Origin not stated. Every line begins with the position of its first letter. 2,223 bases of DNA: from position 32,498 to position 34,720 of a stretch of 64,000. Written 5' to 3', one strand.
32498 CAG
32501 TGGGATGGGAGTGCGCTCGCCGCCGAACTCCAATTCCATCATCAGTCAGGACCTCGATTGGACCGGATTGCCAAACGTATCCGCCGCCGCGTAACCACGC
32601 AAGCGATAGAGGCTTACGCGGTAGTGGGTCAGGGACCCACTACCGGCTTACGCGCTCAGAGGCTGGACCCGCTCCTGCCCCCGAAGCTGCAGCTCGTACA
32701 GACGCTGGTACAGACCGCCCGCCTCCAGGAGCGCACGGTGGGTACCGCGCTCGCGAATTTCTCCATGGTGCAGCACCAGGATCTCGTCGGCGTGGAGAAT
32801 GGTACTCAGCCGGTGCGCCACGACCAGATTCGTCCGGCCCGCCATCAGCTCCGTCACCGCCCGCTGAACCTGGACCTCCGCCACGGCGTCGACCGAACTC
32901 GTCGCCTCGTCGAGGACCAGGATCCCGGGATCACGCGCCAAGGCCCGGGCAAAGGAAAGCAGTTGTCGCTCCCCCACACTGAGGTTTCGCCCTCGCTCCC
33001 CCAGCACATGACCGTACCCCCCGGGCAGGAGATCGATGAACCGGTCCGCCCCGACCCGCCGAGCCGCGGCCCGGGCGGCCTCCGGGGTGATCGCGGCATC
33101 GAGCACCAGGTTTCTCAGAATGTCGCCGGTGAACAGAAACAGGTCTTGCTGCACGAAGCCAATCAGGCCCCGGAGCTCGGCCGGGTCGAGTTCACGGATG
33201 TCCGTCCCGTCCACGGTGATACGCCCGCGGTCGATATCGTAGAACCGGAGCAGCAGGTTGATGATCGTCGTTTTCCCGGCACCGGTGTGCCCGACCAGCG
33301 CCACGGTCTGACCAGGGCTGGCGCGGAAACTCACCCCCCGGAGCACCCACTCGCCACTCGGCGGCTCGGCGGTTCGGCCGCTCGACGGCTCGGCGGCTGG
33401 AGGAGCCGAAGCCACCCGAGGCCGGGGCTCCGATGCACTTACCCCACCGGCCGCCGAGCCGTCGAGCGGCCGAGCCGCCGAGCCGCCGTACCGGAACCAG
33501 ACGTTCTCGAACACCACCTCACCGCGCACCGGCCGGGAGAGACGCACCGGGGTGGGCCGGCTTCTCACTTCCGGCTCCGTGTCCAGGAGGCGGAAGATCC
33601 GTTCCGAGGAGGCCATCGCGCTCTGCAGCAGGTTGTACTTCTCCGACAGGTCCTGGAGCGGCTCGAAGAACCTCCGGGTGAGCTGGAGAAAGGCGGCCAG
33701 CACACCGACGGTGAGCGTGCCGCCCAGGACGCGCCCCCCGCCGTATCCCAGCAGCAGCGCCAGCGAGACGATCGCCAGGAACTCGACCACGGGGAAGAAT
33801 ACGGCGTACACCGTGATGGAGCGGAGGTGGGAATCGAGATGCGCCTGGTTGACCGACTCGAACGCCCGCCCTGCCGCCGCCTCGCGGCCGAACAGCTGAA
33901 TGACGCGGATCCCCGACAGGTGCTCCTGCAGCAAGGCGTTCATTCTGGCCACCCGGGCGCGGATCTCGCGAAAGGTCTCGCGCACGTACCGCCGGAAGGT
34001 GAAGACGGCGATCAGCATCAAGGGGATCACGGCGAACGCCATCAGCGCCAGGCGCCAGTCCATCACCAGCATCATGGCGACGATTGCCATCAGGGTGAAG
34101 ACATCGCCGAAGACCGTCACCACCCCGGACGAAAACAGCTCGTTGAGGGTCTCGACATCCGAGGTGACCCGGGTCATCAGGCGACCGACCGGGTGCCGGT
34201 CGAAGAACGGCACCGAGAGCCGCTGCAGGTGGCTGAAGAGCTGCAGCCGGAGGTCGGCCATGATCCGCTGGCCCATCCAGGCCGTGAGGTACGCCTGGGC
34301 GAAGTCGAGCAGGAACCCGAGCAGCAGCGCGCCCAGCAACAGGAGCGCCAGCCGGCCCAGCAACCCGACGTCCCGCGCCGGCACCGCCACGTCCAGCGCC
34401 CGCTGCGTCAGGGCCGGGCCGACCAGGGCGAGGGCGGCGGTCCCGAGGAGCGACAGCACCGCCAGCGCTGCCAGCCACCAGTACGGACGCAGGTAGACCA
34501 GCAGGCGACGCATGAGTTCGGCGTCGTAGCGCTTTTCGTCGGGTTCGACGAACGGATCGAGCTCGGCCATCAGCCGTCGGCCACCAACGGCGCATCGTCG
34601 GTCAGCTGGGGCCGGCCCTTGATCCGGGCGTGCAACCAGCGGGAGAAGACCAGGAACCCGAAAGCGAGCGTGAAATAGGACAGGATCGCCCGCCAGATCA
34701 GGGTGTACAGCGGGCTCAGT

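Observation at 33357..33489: GC-rich palindromic octamer-array element inserted in frame in an ABC exporter ATPase domain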

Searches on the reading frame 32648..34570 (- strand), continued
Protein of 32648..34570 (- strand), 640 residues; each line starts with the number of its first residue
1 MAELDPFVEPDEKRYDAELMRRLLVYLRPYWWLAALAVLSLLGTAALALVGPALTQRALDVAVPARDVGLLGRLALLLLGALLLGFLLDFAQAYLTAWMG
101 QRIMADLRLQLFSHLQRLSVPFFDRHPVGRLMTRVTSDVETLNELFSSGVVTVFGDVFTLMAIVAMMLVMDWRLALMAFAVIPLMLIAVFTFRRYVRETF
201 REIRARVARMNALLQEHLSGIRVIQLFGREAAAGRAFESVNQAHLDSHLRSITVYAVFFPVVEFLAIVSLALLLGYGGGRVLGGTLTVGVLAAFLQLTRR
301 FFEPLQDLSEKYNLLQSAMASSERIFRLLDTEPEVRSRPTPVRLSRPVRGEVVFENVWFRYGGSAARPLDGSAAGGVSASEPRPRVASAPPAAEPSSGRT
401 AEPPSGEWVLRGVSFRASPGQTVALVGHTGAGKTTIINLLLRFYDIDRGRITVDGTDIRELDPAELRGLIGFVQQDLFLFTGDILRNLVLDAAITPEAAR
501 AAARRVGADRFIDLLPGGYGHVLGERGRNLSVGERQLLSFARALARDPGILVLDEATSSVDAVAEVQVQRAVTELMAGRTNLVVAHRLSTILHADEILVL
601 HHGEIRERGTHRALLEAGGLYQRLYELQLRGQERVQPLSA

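Call 69: find_encoding_contigs(protein=P0001, flank=10000, max_places=1)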
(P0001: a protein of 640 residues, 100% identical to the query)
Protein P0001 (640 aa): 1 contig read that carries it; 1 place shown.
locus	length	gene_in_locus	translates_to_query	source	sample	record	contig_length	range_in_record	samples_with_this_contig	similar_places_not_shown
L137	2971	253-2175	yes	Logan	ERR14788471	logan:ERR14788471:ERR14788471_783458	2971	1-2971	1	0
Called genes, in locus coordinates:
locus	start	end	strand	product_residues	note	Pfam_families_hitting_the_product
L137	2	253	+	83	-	?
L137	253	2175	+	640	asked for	PF00664:ABC_membrane, PF00005:ABC_tran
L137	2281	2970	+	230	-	?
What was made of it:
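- Tried and rejected: That was useful as confirmation but not for a genome census (call 69).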

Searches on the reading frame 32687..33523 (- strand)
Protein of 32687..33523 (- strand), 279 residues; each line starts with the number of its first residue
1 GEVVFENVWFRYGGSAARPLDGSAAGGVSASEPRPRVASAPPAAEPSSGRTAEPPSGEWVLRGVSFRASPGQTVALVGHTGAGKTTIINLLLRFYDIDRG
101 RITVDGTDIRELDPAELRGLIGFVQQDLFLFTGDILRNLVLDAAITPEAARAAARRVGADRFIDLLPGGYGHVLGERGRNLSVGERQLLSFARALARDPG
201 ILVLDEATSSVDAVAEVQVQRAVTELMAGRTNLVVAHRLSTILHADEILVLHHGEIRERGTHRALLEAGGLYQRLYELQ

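Call 51: search_solved_structures(query=window:32687-33523:-, max_evalue=1e-20, show_alignments=2)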
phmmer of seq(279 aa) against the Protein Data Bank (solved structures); distinct sequences matched with E-value up to 1e-20: 267 (the best 60 are shown).
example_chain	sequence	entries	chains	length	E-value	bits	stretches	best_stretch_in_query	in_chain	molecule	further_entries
4f4c_A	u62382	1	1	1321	5.9e-109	367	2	60-276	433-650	Multidrug resistance protein pgp-1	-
9nfi_A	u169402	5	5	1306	2.3e-99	335.6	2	60-278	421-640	Permeability Glycoprotein (P-gp)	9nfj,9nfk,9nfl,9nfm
9oe1_A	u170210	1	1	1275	1.4e-98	333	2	60-279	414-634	ATP-binding cassette, sub-family B (MDR/TAP), member 4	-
9ody_A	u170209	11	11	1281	1.4e-98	333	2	60-279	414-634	ATP-binding cassette, sub-family B (MDR/TAP), member 4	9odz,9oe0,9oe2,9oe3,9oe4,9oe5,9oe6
7niu_A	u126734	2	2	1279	1.9e-97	329.3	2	59-279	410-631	Isoform 2 of Phosphatidylcholine translocator ABCB4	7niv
8sa0_A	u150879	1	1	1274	1.1e-96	326.8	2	60-276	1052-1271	ATP-dependent translocase ABCB1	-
8woi_A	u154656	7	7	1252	1.1e-96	326.8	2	61-277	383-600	ABC transporter B family member 19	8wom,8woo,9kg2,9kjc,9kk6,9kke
6qex_A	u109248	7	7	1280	1.1e-96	326.8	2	60-276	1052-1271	Multidrug resistance protein 1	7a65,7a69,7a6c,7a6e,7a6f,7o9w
8gmg_A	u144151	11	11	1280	1.1e-96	326.8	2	60-276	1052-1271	ATP-dependent translocase ABCB1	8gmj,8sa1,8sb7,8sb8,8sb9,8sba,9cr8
6s7p_A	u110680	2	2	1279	1.3e-96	326.6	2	59-279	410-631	Phosphatidylcholine translocator ABCB4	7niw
6q81_A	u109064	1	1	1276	1.7e-96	326.1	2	60-276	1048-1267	P-glycoprotein (ABCB1)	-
6ujw_A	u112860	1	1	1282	1.7e-96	326.1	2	60-276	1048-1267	ATP-dependent translocase ABCB1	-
6ujp_A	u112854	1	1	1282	1.7e-96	326.1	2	60-276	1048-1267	ATP-dependent translocase ABCB1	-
6ujt_A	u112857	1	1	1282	1.7e-96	326.1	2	60-276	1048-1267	ATP-dependent translocase ABCB1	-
6ujr_A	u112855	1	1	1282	1.7e-96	326.1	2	60-276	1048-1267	ATP-dependent translocase ABCB1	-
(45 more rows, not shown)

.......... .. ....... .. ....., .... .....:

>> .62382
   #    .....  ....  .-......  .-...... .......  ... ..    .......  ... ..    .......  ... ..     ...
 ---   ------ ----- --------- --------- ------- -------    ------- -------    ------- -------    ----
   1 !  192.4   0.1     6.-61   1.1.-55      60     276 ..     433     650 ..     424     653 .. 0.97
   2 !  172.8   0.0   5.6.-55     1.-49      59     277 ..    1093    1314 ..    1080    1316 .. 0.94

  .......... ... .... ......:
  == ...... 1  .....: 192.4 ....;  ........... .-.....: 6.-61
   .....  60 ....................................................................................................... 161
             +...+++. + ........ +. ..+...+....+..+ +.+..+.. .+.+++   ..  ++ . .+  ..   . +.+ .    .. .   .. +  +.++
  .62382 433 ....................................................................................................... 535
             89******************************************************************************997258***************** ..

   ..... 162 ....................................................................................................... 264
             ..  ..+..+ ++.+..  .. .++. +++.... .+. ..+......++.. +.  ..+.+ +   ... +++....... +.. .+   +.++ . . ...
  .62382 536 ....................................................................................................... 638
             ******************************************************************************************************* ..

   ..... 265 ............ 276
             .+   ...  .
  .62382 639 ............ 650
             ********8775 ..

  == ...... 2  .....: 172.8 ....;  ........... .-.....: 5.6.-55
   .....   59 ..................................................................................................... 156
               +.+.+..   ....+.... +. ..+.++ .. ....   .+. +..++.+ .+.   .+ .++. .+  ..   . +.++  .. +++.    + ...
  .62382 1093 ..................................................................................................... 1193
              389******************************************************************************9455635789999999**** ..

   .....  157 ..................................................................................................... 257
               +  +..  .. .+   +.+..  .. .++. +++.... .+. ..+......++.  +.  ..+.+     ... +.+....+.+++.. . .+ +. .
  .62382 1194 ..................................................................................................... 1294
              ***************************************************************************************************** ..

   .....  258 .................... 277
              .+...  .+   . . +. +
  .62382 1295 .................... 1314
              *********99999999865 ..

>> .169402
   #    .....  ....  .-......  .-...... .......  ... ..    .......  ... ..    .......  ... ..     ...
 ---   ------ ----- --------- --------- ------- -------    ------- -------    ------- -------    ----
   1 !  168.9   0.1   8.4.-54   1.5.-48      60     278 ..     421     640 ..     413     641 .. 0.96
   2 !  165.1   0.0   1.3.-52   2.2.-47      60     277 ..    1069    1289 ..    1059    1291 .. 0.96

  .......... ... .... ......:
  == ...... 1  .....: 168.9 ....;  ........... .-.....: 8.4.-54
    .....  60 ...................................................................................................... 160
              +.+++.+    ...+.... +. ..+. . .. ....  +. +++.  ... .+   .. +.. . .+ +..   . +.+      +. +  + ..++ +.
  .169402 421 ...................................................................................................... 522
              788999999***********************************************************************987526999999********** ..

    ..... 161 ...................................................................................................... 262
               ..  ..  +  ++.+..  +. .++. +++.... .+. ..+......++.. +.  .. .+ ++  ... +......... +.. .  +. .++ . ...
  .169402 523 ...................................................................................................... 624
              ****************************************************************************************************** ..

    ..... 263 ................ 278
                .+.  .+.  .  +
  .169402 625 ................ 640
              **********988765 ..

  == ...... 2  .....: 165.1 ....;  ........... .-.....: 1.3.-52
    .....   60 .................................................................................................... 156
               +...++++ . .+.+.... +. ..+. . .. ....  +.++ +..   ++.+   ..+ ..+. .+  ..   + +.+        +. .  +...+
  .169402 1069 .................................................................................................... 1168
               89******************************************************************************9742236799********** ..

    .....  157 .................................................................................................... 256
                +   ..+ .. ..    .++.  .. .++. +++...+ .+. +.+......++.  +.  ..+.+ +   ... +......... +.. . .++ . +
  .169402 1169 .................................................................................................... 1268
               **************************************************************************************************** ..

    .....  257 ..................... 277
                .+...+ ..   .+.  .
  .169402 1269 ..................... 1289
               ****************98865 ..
